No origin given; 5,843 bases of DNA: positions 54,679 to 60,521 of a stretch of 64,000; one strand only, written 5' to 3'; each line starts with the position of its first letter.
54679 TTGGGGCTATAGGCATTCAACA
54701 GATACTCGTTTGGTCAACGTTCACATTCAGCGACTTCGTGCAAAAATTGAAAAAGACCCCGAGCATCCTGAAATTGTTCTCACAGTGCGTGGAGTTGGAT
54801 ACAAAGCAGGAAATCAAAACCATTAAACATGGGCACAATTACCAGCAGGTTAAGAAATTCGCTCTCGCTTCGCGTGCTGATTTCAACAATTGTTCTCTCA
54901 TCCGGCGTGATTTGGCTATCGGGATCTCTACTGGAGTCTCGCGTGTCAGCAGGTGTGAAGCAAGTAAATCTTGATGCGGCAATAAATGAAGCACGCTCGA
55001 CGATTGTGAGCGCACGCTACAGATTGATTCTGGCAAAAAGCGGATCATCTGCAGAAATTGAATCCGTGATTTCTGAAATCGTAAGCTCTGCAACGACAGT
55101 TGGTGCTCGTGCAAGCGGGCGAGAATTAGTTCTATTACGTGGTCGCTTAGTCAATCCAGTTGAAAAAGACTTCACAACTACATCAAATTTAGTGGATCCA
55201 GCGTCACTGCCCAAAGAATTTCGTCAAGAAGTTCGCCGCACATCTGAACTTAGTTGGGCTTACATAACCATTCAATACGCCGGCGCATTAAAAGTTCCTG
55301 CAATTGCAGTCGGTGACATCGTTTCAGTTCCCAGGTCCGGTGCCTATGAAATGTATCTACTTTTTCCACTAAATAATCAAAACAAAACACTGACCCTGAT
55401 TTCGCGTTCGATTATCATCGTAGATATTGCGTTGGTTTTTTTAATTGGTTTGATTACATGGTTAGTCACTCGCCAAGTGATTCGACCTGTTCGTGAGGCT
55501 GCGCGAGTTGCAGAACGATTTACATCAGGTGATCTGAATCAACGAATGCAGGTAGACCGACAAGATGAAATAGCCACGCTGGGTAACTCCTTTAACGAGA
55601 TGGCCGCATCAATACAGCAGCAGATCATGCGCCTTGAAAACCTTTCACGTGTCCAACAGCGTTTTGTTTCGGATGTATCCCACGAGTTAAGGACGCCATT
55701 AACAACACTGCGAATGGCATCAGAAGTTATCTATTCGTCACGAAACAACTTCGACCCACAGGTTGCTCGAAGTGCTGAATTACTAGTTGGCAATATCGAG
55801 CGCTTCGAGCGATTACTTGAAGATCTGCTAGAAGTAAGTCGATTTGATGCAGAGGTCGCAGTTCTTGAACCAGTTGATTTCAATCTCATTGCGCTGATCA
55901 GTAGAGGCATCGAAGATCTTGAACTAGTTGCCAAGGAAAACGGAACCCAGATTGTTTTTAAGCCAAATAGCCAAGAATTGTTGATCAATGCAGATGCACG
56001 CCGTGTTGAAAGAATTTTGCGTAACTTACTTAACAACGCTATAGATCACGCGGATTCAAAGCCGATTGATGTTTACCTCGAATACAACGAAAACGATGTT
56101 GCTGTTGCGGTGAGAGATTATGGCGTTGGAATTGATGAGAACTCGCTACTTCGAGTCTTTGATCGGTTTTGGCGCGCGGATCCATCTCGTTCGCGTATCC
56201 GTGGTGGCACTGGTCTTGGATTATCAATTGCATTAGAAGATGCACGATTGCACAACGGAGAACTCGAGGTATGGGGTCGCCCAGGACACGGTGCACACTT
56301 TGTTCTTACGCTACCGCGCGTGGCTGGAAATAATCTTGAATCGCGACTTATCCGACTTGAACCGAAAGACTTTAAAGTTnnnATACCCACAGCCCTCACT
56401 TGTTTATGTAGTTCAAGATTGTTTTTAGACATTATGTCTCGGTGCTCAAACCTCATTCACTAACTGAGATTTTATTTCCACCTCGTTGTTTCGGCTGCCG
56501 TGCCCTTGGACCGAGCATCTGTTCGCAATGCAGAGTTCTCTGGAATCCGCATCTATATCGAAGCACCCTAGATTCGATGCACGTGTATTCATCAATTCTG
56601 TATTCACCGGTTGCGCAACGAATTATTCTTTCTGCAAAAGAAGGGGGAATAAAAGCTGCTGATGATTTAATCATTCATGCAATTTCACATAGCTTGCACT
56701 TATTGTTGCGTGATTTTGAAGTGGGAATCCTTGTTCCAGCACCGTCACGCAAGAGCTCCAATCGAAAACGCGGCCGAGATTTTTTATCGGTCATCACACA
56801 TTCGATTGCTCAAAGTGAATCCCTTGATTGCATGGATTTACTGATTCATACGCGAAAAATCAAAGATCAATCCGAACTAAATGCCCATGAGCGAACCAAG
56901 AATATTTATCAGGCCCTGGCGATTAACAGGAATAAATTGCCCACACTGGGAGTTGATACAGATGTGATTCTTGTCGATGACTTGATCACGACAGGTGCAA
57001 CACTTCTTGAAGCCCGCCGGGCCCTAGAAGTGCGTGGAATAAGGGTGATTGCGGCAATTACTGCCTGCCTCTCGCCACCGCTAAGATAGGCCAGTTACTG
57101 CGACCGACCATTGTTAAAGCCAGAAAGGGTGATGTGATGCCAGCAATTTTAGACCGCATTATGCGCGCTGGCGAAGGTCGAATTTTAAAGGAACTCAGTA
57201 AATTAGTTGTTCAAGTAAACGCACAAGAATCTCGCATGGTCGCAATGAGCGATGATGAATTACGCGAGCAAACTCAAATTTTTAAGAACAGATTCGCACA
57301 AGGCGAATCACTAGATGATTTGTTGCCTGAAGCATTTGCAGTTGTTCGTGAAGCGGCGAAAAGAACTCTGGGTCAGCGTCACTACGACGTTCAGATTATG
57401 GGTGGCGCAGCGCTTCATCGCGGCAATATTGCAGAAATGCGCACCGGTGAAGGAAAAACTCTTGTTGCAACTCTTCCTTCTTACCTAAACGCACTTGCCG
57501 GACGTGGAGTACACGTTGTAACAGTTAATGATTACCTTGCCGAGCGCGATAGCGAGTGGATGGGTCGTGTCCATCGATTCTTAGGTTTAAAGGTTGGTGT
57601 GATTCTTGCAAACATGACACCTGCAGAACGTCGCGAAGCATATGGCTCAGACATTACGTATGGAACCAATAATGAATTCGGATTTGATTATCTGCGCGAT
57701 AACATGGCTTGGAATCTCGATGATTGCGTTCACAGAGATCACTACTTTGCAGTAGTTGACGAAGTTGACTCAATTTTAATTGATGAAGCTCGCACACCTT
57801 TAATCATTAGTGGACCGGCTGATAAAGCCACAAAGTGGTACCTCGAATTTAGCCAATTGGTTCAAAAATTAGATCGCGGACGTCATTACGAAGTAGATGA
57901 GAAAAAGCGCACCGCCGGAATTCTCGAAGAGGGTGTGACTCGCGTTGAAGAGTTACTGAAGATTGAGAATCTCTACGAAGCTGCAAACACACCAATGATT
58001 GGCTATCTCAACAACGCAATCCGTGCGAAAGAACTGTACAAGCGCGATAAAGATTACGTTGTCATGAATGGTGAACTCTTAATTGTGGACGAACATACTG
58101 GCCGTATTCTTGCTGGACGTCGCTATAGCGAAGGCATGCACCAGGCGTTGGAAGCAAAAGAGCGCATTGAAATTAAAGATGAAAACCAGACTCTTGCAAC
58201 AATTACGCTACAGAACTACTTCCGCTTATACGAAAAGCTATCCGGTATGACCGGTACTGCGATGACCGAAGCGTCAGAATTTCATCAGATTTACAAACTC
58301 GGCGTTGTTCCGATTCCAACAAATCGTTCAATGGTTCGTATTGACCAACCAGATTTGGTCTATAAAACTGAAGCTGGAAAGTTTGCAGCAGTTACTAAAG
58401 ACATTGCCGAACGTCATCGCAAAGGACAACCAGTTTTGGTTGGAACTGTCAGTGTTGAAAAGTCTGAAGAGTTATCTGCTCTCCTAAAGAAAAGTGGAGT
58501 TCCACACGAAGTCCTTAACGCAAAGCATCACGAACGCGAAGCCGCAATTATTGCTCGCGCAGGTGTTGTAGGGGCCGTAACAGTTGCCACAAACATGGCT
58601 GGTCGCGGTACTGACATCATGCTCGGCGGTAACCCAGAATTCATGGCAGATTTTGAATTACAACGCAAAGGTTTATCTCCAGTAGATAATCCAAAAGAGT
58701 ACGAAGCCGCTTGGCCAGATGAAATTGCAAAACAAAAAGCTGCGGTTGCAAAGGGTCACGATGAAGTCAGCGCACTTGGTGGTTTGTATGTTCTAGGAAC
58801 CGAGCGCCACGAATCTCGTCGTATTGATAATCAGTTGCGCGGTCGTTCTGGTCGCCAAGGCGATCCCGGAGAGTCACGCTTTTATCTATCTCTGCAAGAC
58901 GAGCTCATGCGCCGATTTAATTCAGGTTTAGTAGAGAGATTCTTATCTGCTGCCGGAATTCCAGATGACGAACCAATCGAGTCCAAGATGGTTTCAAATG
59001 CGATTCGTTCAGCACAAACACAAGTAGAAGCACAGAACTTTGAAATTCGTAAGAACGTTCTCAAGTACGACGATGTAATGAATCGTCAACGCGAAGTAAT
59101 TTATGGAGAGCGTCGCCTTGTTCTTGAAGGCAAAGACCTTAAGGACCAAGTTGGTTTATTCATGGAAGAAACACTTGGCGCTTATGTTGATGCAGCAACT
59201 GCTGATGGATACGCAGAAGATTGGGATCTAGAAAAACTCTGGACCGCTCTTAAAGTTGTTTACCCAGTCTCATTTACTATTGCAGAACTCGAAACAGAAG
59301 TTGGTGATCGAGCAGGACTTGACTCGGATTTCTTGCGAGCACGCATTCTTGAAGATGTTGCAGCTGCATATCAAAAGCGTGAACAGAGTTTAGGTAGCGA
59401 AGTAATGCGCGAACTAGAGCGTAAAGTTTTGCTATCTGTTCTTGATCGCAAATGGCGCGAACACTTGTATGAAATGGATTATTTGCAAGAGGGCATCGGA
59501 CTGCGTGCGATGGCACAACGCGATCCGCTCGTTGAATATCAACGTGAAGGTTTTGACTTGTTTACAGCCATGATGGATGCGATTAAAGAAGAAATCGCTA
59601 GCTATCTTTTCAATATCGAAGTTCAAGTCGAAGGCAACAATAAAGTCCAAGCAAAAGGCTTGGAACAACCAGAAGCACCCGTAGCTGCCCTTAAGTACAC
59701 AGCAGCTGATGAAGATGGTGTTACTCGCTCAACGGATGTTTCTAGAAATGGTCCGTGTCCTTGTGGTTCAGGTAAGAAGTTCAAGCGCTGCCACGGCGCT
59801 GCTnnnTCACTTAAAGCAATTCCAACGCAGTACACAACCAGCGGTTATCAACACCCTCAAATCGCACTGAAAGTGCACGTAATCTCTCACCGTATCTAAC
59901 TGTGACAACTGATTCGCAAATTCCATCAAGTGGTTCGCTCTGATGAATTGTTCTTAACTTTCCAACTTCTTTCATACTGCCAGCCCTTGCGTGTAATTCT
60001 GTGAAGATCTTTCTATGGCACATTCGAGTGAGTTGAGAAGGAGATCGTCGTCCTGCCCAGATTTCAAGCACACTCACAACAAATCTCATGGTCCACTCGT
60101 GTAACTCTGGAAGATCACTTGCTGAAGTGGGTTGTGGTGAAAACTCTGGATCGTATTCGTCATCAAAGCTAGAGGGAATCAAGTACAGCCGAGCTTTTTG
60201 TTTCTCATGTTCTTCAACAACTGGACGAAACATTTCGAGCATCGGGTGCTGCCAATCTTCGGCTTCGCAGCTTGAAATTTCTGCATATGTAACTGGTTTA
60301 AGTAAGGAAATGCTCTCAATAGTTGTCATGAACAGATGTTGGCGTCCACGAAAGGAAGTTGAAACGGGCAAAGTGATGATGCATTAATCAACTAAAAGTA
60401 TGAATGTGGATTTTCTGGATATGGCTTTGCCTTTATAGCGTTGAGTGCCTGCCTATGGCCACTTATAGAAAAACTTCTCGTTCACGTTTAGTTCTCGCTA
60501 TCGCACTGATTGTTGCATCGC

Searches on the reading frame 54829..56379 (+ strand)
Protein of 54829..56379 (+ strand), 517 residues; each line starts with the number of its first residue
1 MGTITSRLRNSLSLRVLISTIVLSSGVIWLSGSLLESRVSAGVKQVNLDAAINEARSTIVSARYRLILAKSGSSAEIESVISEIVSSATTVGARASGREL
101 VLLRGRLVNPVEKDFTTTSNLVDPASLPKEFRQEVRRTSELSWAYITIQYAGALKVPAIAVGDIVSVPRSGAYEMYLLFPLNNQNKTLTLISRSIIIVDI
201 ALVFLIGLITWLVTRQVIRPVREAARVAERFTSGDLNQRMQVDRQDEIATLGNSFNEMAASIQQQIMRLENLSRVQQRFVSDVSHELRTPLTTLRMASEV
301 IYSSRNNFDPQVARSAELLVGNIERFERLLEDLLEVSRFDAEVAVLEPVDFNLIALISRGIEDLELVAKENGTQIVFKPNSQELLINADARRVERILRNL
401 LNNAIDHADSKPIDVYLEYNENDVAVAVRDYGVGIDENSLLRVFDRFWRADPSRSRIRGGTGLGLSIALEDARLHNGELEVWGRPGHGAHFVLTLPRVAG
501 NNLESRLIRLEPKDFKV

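Call 79: search_protein_families(library=pfam, proteins=[window:54829-56379:+], max_evalue=1e-8)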
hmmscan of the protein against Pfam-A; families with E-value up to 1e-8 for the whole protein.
window:54829-56379:+ (517 aa): 3 families
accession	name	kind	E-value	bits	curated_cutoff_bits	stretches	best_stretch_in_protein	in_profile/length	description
PF02518.31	HATPase_c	-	4.7e-24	85.4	26.4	1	389-497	2-109/111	Histidine kinase-, DNA gyrase B-, and HSP90-like ATPase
PF00672.30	HAMP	-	4.8e-16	59.2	25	1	212-264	1-53/53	HAMP domain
PF00512.31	HisKA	-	3e-14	53.2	26.9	1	276-342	2-66/66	His Kinase A (phospho-acceptor) domain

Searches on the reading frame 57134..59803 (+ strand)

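Call 80: search_protein_families(library=pfam, proteins=[window:57134-59803:+], max_evalue=1e-8)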
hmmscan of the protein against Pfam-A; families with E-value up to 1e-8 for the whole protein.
window:57134-59803:+ (890 aa): 4 families
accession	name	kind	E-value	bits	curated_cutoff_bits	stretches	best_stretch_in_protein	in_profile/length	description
PF07517.20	SecA_DEAD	-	2.7e-130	434.3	24.6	1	8-384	3-290/290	SecA DEAD-like domain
PF21090.3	P-loop_SecA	-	3.2e-91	304.9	27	1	400-612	2-205/205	SecA P-loop domain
PF07516.18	SecA_SW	-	6.1e-72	242.3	26.7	1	614-828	1-199/200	SecA Wing and Scaffold domain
PF01043.26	SecA_PP_bind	-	1.8e-38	131.9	23.5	1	232-340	2-110/110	SecA preprotein cross-linking domain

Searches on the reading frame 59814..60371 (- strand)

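Call 80: search_protein_families(library=pfam, proteins=[window:59814-60371:-], max_evalue=1e-8)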
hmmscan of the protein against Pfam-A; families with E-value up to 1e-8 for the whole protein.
window:59814-60371:- (186 aa): 1 family
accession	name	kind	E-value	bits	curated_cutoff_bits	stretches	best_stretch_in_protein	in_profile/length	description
PF20060.4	DUF6459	-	5.9e-27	94.5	27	1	88-186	1-105/105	Family of unknown function (DUF6459)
